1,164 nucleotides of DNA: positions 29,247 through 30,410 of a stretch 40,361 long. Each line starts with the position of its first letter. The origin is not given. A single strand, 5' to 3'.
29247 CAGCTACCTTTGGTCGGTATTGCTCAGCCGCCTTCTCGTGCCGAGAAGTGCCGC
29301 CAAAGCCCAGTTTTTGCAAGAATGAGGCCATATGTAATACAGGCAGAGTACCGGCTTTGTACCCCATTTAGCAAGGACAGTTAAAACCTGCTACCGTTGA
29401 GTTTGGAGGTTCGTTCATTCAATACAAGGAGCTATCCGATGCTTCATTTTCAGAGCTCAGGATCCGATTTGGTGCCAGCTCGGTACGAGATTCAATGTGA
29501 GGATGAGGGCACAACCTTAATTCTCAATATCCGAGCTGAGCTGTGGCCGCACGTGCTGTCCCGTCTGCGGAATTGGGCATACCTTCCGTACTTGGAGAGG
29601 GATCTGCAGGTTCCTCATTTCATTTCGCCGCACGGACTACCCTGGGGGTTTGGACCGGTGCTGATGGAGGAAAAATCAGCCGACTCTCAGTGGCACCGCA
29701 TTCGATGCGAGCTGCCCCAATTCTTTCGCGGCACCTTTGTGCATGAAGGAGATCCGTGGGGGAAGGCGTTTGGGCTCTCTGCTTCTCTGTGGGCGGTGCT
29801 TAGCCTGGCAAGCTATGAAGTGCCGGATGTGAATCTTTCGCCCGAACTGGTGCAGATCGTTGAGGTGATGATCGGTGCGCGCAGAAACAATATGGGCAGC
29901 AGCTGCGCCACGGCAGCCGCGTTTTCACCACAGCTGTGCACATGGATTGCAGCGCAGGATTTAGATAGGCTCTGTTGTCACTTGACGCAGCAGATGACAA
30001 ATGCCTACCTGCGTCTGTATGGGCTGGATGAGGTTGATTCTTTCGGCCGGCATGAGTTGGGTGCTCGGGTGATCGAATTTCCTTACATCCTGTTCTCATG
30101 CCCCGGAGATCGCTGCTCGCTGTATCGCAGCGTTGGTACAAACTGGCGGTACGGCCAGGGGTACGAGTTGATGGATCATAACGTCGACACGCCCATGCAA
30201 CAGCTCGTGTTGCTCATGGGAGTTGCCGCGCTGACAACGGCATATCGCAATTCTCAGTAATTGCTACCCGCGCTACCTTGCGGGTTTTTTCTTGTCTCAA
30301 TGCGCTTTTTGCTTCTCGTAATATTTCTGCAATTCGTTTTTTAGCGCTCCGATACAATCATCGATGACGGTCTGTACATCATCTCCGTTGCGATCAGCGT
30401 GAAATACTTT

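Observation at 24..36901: Two translation-signal classes: SD-less housekeeping backbone versus about eight self-contained, GC-richer cassettes with strong SDs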

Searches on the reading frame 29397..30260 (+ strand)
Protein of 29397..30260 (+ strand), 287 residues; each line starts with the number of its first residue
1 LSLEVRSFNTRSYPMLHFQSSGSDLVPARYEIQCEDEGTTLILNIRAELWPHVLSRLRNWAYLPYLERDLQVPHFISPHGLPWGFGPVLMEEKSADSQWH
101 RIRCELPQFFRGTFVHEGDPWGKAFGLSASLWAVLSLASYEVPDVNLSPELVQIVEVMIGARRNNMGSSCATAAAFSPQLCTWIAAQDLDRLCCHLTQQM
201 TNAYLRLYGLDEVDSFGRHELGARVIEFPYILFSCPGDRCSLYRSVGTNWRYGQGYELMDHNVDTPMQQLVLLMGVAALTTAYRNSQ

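Call 8: search_protein_families(library=pfam, proteins=[window:29397-30260:+], max_evalue=0.01)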
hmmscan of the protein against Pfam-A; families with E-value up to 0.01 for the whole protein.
window:29397-30260:+ (287 aa): 0 families

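Call 36: search_protein_families(library=phrogs, proteins=[window:29439-30260:+], max_evalue=0.01)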
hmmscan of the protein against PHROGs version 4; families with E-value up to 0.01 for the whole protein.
window:29439-30260:+ (273 aa): 0 families

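Call 37: search_protein_families(library=ncbifam, proteins=[window:29439-30260:+], max_evalue=0.01)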
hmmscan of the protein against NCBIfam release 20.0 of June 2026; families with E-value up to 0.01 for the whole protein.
window:29439-30260:+ (273 aa): 0 families

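Call 38: find_related_loci(query=window:29439-30260:+, collection=viral_contigs, flank=5000)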
Query window:29439-30260:+ (273 aa) in viral_contigs; peptide patterns used: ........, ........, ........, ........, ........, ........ (x = any residue, [..] = any of these).
3 stretches matched a pattern, but none encodes a relative of the query by tblastn (E <= 1e-3).

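Call 61: search_dna_similar(query=window:29439-30260:+, collection=plasmids, mode=protein, max_evalue=0.001, max_rows=10)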
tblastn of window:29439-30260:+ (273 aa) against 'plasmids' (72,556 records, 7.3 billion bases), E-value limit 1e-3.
No match.

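Call 63: search_protein_representatives(protein=window:29439-30260:+)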
Query: 273 residues. Proteins with E-value up to 0.001 (for the whole library): 467; up to 1e-10: 113; up to 1e-30: 10. The best 150 are listed.
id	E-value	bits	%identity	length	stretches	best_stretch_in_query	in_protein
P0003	2.4e-189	644.0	100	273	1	1-273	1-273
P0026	8.2e-50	186.2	39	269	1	9-266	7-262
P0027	1.1e-49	185.7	40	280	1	3-269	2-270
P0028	1.2e-47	179.1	42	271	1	13-270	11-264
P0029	2.5e-47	178.0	43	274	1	11-270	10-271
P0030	2.0e-36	142.3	35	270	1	4-268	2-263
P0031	7.5e-36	140.3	38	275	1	11-269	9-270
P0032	1.7e-35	139.1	35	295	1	12-270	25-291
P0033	3.7e-34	134.8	34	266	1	8-265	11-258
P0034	1.0e-32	130.1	34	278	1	2-270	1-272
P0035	2.3e-26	109.2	32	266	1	3-266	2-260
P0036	5.9e-26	107.9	31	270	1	3-270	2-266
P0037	1.1e-24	103.6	31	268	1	8-267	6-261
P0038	1.9e-22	96.3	33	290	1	11-271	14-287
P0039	6.5e-22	94.6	33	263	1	12-268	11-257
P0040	1.3e-21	93.6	32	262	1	11-266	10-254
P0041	3.3e-21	92.3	32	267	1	12-267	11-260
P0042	8.7e-21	90.9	29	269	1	13-271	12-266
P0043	1.5e-20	90.1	32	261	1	12-267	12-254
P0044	1.7e-20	90.0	31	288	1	11-266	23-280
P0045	2.8e-20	89.2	32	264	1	11-266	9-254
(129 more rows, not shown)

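Call 64: list_cluster_members(proteins=[P0026, P0027, P0028, P0029, P0030, P0031, P0032, P0033, P0034, P0035])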
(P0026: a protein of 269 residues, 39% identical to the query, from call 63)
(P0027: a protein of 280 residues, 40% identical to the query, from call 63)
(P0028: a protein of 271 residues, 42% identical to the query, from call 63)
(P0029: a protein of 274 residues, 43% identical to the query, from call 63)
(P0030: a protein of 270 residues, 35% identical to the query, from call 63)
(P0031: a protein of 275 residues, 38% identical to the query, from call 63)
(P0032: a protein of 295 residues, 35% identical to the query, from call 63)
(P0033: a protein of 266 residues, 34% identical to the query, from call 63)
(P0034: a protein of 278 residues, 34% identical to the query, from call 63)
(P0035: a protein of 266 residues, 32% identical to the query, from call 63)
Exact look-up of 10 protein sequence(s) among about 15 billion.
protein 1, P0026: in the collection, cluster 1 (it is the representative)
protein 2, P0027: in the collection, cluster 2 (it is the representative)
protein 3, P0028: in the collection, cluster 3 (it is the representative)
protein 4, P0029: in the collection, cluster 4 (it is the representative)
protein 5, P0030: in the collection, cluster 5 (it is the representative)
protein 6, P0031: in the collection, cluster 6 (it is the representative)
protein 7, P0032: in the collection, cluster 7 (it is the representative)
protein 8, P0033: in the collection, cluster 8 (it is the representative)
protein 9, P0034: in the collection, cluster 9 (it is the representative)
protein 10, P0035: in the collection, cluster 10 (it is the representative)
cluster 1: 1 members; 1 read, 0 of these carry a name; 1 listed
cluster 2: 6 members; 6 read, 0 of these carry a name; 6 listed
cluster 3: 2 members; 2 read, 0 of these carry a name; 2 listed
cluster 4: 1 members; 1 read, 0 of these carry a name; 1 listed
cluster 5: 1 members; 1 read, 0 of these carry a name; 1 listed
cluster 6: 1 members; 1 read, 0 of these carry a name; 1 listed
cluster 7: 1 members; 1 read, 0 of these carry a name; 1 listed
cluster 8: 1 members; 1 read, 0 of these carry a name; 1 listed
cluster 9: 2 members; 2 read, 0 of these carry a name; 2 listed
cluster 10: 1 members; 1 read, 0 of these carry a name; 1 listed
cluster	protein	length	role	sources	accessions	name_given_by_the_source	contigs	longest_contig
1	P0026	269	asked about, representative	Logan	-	-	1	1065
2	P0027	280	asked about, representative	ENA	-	-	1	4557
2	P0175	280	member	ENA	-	-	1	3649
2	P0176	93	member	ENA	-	-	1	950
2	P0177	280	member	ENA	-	-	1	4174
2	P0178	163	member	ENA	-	-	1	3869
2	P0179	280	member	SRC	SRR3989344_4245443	-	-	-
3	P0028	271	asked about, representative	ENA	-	-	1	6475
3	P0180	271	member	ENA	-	-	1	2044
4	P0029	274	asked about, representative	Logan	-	-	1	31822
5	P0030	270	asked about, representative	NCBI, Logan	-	-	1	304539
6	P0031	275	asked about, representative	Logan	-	-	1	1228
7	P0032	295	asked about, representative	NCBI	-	-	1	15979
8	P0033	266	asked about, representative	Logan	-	-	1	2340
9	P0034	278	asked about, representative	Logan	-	-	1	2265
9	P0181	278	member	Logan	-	-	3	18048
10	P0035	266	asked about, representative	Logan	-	-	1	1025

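Call 65: find_encoding_contigs(protein=P0030, flank=8000, max_places=3)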
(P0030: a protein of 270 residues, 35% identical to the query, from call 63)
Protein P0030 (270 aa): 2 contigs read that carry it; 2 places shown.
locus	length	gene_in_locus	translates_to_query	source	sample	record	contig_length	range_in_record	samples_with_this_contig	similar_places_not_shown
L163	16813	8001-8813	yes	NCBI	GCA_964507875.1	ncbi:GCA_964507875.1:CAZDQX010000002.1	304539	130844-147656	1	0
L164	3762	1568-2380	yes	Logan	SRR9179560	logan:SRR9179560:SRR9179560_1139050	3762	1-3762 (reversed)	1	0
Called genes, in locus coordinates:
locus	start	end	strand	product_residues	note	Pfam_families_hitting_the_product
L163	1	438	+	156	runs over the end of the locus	-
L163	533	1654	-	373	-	-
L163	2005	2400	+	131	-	-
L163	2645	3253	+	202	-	PF00702:Hydrolase, PF13419:HAD_2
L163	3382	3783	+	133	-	PF01741:MscL, PF10571:UPF0547 (weak)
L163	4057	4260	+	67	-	-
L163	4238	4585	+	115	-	-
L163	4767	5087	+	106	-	-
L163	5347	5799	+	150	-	-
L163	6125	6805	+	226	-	-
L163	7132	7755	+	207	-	-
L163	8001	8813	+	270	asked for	-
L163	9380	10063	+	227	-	-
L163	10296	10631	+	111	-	-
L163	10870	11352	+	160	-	PF00782:DSPc, PF22785:Tc-R-P, PF22784:PTP-SAK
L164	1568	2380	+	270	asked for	-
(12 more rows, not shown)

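Call 66: find_encoding_contigs(protein=P0029, flank=8000, max_places=3)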
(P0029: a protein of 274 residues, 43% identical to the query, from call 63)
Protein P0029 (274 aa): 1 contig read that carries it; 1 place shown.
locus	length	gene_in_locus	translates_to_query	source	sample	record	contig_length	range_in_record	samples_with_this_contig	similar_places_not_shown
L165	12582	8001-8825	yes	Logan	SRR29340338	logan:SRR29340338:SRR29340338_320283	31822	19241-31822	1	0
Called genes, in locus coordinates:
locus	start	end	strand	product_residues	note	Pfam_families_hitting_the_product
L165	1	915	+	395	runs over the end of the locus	PF03033:Glyco_transf_28, PF04101:Glyco_tran_28_C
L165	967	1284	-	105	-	-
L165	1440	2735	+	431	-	PF01225:Mur_ligase, PF08245:Mur_ligase_M, PF02875:Mur_ligase_C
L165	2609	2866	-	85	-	-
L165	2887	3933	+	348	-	PF04545:Sigma70_r4, PF23159:WHD_Rok (faint), PF05066:HARE-HTH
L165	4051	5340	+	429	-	PF26449:DUF8128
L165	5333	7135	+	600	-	PF01935:DUF87 (weak), PF02534:T4SS-DNA_transf (weak), PF10412:TrwB_AAD_bind, PF12696:TraG-D_C (faint), PF23477:zf_Tbcl_2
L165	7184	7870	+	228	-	PF18306:LDcluster4, PF03641:Lysine_decarbox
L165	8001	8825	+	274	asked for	-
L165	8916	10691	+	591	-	PF01411:tRNA-synt_2c, PF07973:tRNA_SAD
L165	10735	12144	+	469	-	PF04865:Baseplate_J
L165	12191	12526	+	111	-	PF23991:DUF7310 (faint)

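Call 69: find_encoding_contigs(protein=P0032, flank=8000, max_places=2)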
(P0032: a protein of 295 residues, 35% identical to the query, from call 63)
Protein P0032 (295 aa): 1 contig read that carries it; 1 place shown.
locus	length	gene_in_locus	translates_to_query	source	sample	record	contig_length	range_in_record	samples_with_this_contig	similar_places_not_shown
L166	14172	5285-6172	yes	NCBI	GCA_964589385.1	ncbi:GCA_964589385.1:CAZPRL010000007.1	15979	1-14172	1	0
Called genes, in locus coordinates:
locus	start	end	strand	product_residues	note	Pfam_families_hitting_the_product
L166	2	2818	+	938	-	?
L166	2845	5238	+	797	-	PF13231:PMT_2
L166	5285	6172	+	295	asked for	-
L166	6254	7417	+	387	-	PF13439:Glyco_transf_4, PF20706:GT4-conflict (weak), PF00534:Glycos_transf_1, PF13692:Glyco_trans_1_4, PF13524:Glyco_trans_1_2 (weak)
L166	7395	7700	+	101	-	PF02482:Ribosomal_S30AE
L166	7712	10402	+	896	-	PF07517:SecA_DEAD, PF00270:DEAD (weak), PF01043:SecA_PP_bind, PF21090:P-loop_SecA, PF07516:SecA_SW, PF02810:SEC-C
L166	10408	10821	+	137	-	PF00293:NUDIX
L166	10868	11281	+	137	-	PF00293:NUDIX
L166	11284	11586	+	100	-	-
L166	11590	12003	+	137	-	-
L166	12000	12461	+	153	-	PF00293:NUDIX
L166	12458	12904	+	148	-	PF00719:Pyrophosphatase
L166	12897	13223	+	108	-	-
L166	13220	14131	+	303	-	PF01261:AP_endonuc_2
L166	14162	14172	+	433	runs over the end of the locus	PF21760:SecD_1st, PF22599:SecDF_P1_head, PF03176:MMPL (weak), PF02355:SecD_SecF_C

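Call 70: find_encoding_contigs(protein=P0181, flank=8000, max_places=2)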
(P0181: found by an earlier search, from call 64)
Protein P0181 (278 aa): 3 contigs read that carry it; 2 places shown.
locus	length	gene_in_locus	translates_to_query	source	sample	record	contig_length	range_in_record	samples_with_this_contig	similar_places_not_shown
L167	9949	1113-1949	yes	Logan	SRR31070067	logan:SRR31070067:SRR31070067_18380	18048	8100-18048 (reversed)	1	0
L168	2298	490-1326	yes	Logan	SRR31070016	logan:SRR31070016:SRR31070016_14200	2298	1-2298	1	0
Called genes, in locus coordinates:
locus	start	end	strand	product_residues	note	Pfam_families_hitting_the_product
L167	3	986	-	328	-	?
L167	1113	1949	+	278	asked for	-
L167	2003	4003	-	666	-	PF00753:Lactamase_B, PF23023:Anti-Pycsar_Apyc1 (faint), PF12706:Lactamase_B_2, PF22505:RNase_J_b_CASP, PF17770:RNase_J_C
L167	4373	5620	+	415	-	PF06965:Na_H_antiport_1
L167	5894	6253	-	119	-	-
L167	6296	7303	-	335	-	PF10432:bact-PGI_C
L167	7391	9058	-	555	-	PF00496:SBP_bac_5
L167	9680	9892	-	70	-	PF03840:SecG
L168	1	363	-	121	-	?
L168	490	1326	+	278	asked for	-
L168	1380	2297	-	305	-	?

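Call 71: find_encoding_contigs(protein=P0028, flank=8000, max_places=2)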
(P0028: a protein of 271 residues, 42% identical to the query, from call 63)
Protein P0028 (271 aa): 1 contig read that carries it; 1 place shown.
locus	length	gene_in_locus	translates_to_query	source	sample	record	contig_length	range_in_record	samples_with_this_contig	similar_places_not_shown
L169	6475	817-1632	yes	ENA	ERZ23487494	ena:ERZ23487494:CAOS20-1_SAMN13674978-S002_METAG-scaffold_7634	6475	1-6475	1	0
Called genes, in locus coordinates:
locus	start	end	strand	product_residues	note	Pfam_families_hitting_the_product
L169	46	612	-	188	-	PF07352:Phage_Mu_Gam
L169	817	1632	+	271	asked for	-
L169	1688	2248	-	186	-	PF00011:HSP20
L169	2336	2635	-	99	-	-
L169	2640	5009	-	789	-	-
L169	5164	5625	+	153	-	-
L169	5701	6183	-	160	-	-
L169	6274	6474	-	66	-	?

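Call 82: list_cluster_members(proteins=[P0036, P0037, P0038, P0039, P0040, P0041, P0042, P0043, P0044, P0045])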
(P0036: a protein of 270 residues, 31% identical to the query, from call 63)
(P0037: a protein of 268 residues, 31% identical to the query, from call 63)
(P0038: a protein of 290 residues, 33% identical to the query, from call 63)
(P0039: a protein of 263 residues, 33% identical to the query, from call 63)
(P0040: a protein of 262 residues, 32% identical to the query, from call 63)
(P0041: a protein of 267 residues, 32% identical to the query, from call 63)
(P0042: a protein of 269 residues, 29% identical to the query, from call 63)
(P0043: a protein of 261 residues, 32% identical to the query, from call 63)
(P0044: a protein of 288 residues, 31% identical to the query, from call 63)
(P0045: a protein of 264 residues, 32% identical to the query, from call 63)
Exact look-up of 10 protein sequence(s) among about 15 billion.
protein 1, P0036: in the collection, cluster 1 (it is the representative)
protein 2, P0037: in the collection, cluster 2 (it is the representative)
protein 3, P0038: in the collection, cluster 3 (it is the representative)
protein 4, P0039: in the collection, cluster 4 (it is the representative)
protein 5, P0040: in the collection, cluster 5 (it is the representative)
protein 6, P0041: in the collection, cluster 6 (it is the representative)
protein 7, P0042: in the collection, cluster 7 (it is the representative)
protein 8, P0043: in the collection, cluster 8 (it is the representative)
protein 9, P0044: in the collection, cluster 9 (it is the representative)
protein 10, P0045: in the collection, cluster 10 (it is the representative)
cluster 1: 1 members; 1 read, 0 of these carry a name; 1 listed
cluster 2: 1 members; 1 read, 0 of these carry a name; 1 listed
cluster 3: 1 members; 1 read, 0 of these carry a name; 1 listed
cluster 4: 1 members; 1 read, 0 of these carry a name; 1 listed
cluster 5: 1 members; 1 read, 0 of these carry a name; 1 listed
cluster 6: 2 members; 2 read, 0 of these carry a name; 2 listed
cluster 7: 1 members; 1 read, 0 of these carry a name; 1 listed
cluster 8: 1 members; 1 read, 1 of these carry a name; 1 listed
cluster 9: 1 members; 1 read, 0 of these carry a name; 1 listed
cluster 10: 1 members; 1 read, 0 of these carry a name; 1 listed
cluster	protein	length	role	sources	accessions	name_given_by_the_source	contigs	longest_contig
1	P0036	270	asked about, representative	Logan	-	-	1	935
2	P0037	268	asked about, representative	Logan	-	-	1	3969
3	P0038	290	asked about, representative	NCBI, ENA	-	-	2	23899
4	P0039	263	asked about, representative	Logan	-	-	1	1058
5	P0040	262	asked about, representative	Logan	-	-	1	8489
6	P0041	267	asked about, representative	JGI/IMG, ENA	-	-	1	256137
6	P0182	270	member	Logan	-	-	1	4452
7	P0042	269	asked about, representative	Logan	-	-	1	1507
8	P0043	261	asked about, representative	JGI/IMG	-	hypothetical protein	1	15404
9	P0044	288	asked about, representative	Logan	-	-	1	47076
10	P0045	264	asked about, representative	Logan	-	-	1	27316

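Call 83: find_encoding_contigs(protein=P0041, flank=6000, max_places=1)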
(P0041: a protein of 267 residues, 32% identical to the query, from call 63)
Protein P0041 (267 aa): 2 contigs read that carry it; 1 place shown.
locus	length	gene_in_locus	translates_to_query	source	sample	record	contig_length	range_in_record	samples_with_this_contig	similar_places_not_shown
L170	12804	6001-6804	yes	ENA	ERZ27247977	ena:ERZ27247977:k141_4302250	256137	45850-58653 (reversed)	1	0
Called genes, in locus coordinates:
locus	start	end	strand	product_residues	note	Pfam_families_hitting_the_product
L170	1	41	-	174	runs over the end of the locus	PF00380:Ribosomal_S9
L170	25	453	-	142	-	PF00572:Ribosomal_L13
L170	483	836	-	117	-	PF00828:Ribosomal_L27A, PF17135:Ribosomal_L18 (weak)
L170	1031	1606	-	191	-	PF01193:RNA_pol_L, PF01000:RNA_pol_A_bac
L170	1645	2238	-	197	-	PF00411:Ribosomal_S11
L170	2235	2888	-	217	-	PF01479:S4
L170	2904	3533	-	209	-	PF00416:Ribosomal_S13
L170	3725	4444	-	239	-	PF02985:HEAT (faint), PF13646:HEAT_2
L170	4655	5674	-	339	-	PF08068:DKCLD, PF01509:TruB_N, PF21238:Pus10_C, PF16198:TruB_C_2, PF01472:PUA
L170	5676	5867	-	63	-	-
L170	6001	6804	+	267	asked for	-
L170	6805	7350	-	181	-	PF02224:Cytidylate_kin (faint), PF13189:Cytidylate_kin2, PF13238:AAA_18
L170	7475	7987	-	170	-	PF01956:EMC3_TMCO1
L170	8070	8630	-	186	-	PF13207:AAA_17, PF13238:AAA_18 (weak)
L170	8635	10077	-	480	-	PF00344:SecY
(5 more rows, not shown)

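Call 84: find_encoding_contigs(protein=P0044, flank=6000, max_places=1)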
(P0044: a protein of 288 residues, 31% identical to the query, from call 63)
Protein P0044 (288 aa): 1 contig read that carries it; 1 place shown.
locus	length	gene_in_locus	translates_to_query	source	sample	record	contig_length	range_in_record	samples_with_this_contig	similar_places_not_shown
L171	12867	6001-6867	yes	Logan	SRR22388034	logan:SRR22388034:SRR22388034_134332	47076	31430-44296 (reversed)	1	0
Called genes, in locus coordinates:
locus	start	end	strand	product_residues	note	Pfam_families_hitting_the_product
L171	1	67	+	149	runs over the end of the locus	PF13083:KH_KhpA-B, PF01424:R3H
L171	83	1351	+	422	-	PF04932:Wzy_C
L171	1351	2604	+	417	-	PF01943:Polysacc_synt, PF13440:Polysacc_synt_3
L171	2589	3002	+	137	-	PF00075:RNase_H, PF13456:RVT_3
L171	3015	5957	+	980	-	PF01370:Epimerase, PF16363:GDP_Man_Dehyd (faint), PF13196:DUF4012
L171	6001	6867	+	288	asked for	-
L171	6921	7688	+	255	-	PF01386:Ribosomal_L25p, PF14693:Ribosomal_TL5_C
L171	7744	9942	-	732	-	PF00133:tRNA-synt_1, PF09334:tRNA-synt_1g, PF13603:tRNA-synt_1_2 (faint), PF09334:tRNA-synt_1g (weak), PF08264:Anticodon_1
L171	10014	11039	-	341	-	PF00814:TsaD, PF22521:HypF_C_2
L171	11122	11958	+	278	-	PF12705:PDDEXK_1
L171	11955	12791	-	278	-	PF05175:MTS, PF06325:PrmA, PF13847:Methyltransf_31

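Call 85: find_encoding_contigs(protein=P0045, flank=6000, max_places=1)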
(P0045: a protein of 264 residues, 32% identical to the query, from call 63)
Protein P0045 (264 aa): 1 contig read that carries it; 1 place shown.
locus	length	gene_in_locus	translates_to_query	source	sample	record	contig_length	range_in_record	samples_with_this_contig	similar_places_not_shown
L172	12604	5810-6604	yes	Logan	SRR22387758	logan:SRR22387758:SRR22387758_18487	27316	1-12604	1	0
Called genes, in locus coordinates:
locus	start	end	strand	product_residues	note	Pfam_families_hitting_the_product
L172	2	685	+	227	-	?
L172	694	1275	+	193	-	-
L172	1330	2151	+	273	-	PF00793:DAHP_synth_1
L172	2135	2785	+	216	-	PF01380:SIS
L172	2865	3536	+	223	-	PF00702:Hydrolase, PF13419:HAD_2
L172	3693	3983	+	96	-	-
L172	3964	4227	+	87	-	PF15738:YafQ_toxin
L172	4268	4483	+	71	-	PF07866:DUF1653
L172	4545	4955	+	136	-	PF00293:NUDIX, PF14815:NUDIX_4 (weak)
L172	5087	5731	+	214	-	-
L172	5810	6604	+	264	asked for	-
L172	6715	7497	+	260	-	PF01209:Ubie_methyltran (weak), PF08241:Methyltransf_11, PF08242:Methyltransf_12 (weak), PF13649:Methyltransf_25, PF13847:Methyltransf_31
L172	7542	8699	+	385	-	PF00478:IMPDH, PF03060:NMO, PF01070:FMN_dh, PF01645:Glu_synthase (weak)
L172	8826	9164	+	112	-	PF01588:tRNA_bind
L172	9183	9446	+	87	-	-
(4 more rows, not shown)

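Call 89: find_related_loci(query=A1, collection=viral_contigs, flank=6000)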
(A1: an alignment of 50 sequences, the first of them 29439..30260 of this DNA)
Query A1 (273 aa) in viral_contigs; peptide patterns used: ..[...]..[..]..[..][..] (x = any residue, [..] = any of these).
14 stretches matched a pattern, but none encodes a relative of the query by tblastn (E <= 1e-3).

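Call 95: predict_structure(alignment_id=A1)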
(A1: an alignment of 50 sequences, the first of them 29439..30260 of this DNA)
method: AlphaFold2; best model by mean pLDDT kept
length: 273 residues; sequences in the alignment: 50
mean_pLDDT: 95.2   pTM: 0.93
mean pLDDT of the five models: 95.2, 94.5, 94.4, 94.1, 94.0
residues with pLDDT >= 90: 246; 70-90: 24; 50-70: 3; < 50: 0
segments of 3 or more residues with pLDDT < 50: none
pLDDT, mean of each block of 10 residues (from residue 1): 89 97 98 97 97 97 95 97 97 90 87 98 94 95 96 95 96 97 98 97 96 92 96 84 97 98 98 96
secondary structure, 60 per line:
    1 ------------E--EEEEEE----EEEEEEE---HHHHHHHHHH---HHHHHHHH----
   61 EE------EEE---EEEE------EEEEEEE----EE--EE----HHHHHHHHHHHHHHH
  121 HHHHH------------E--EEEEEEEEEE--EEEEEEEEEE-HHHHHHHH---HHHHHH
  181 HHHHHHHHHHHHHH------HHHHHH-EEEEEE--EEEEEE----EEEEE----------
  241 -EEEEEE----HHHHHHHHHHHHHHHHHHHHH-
elements in order: E16-21 E26-32 H36-45 H49-56 E69-71 E75-78 E85-91 H106-125 E141-150 E153-162 H164-171 H175-194 H201-206 E208-213 E216-221 E226-230 E242-247 H252-272
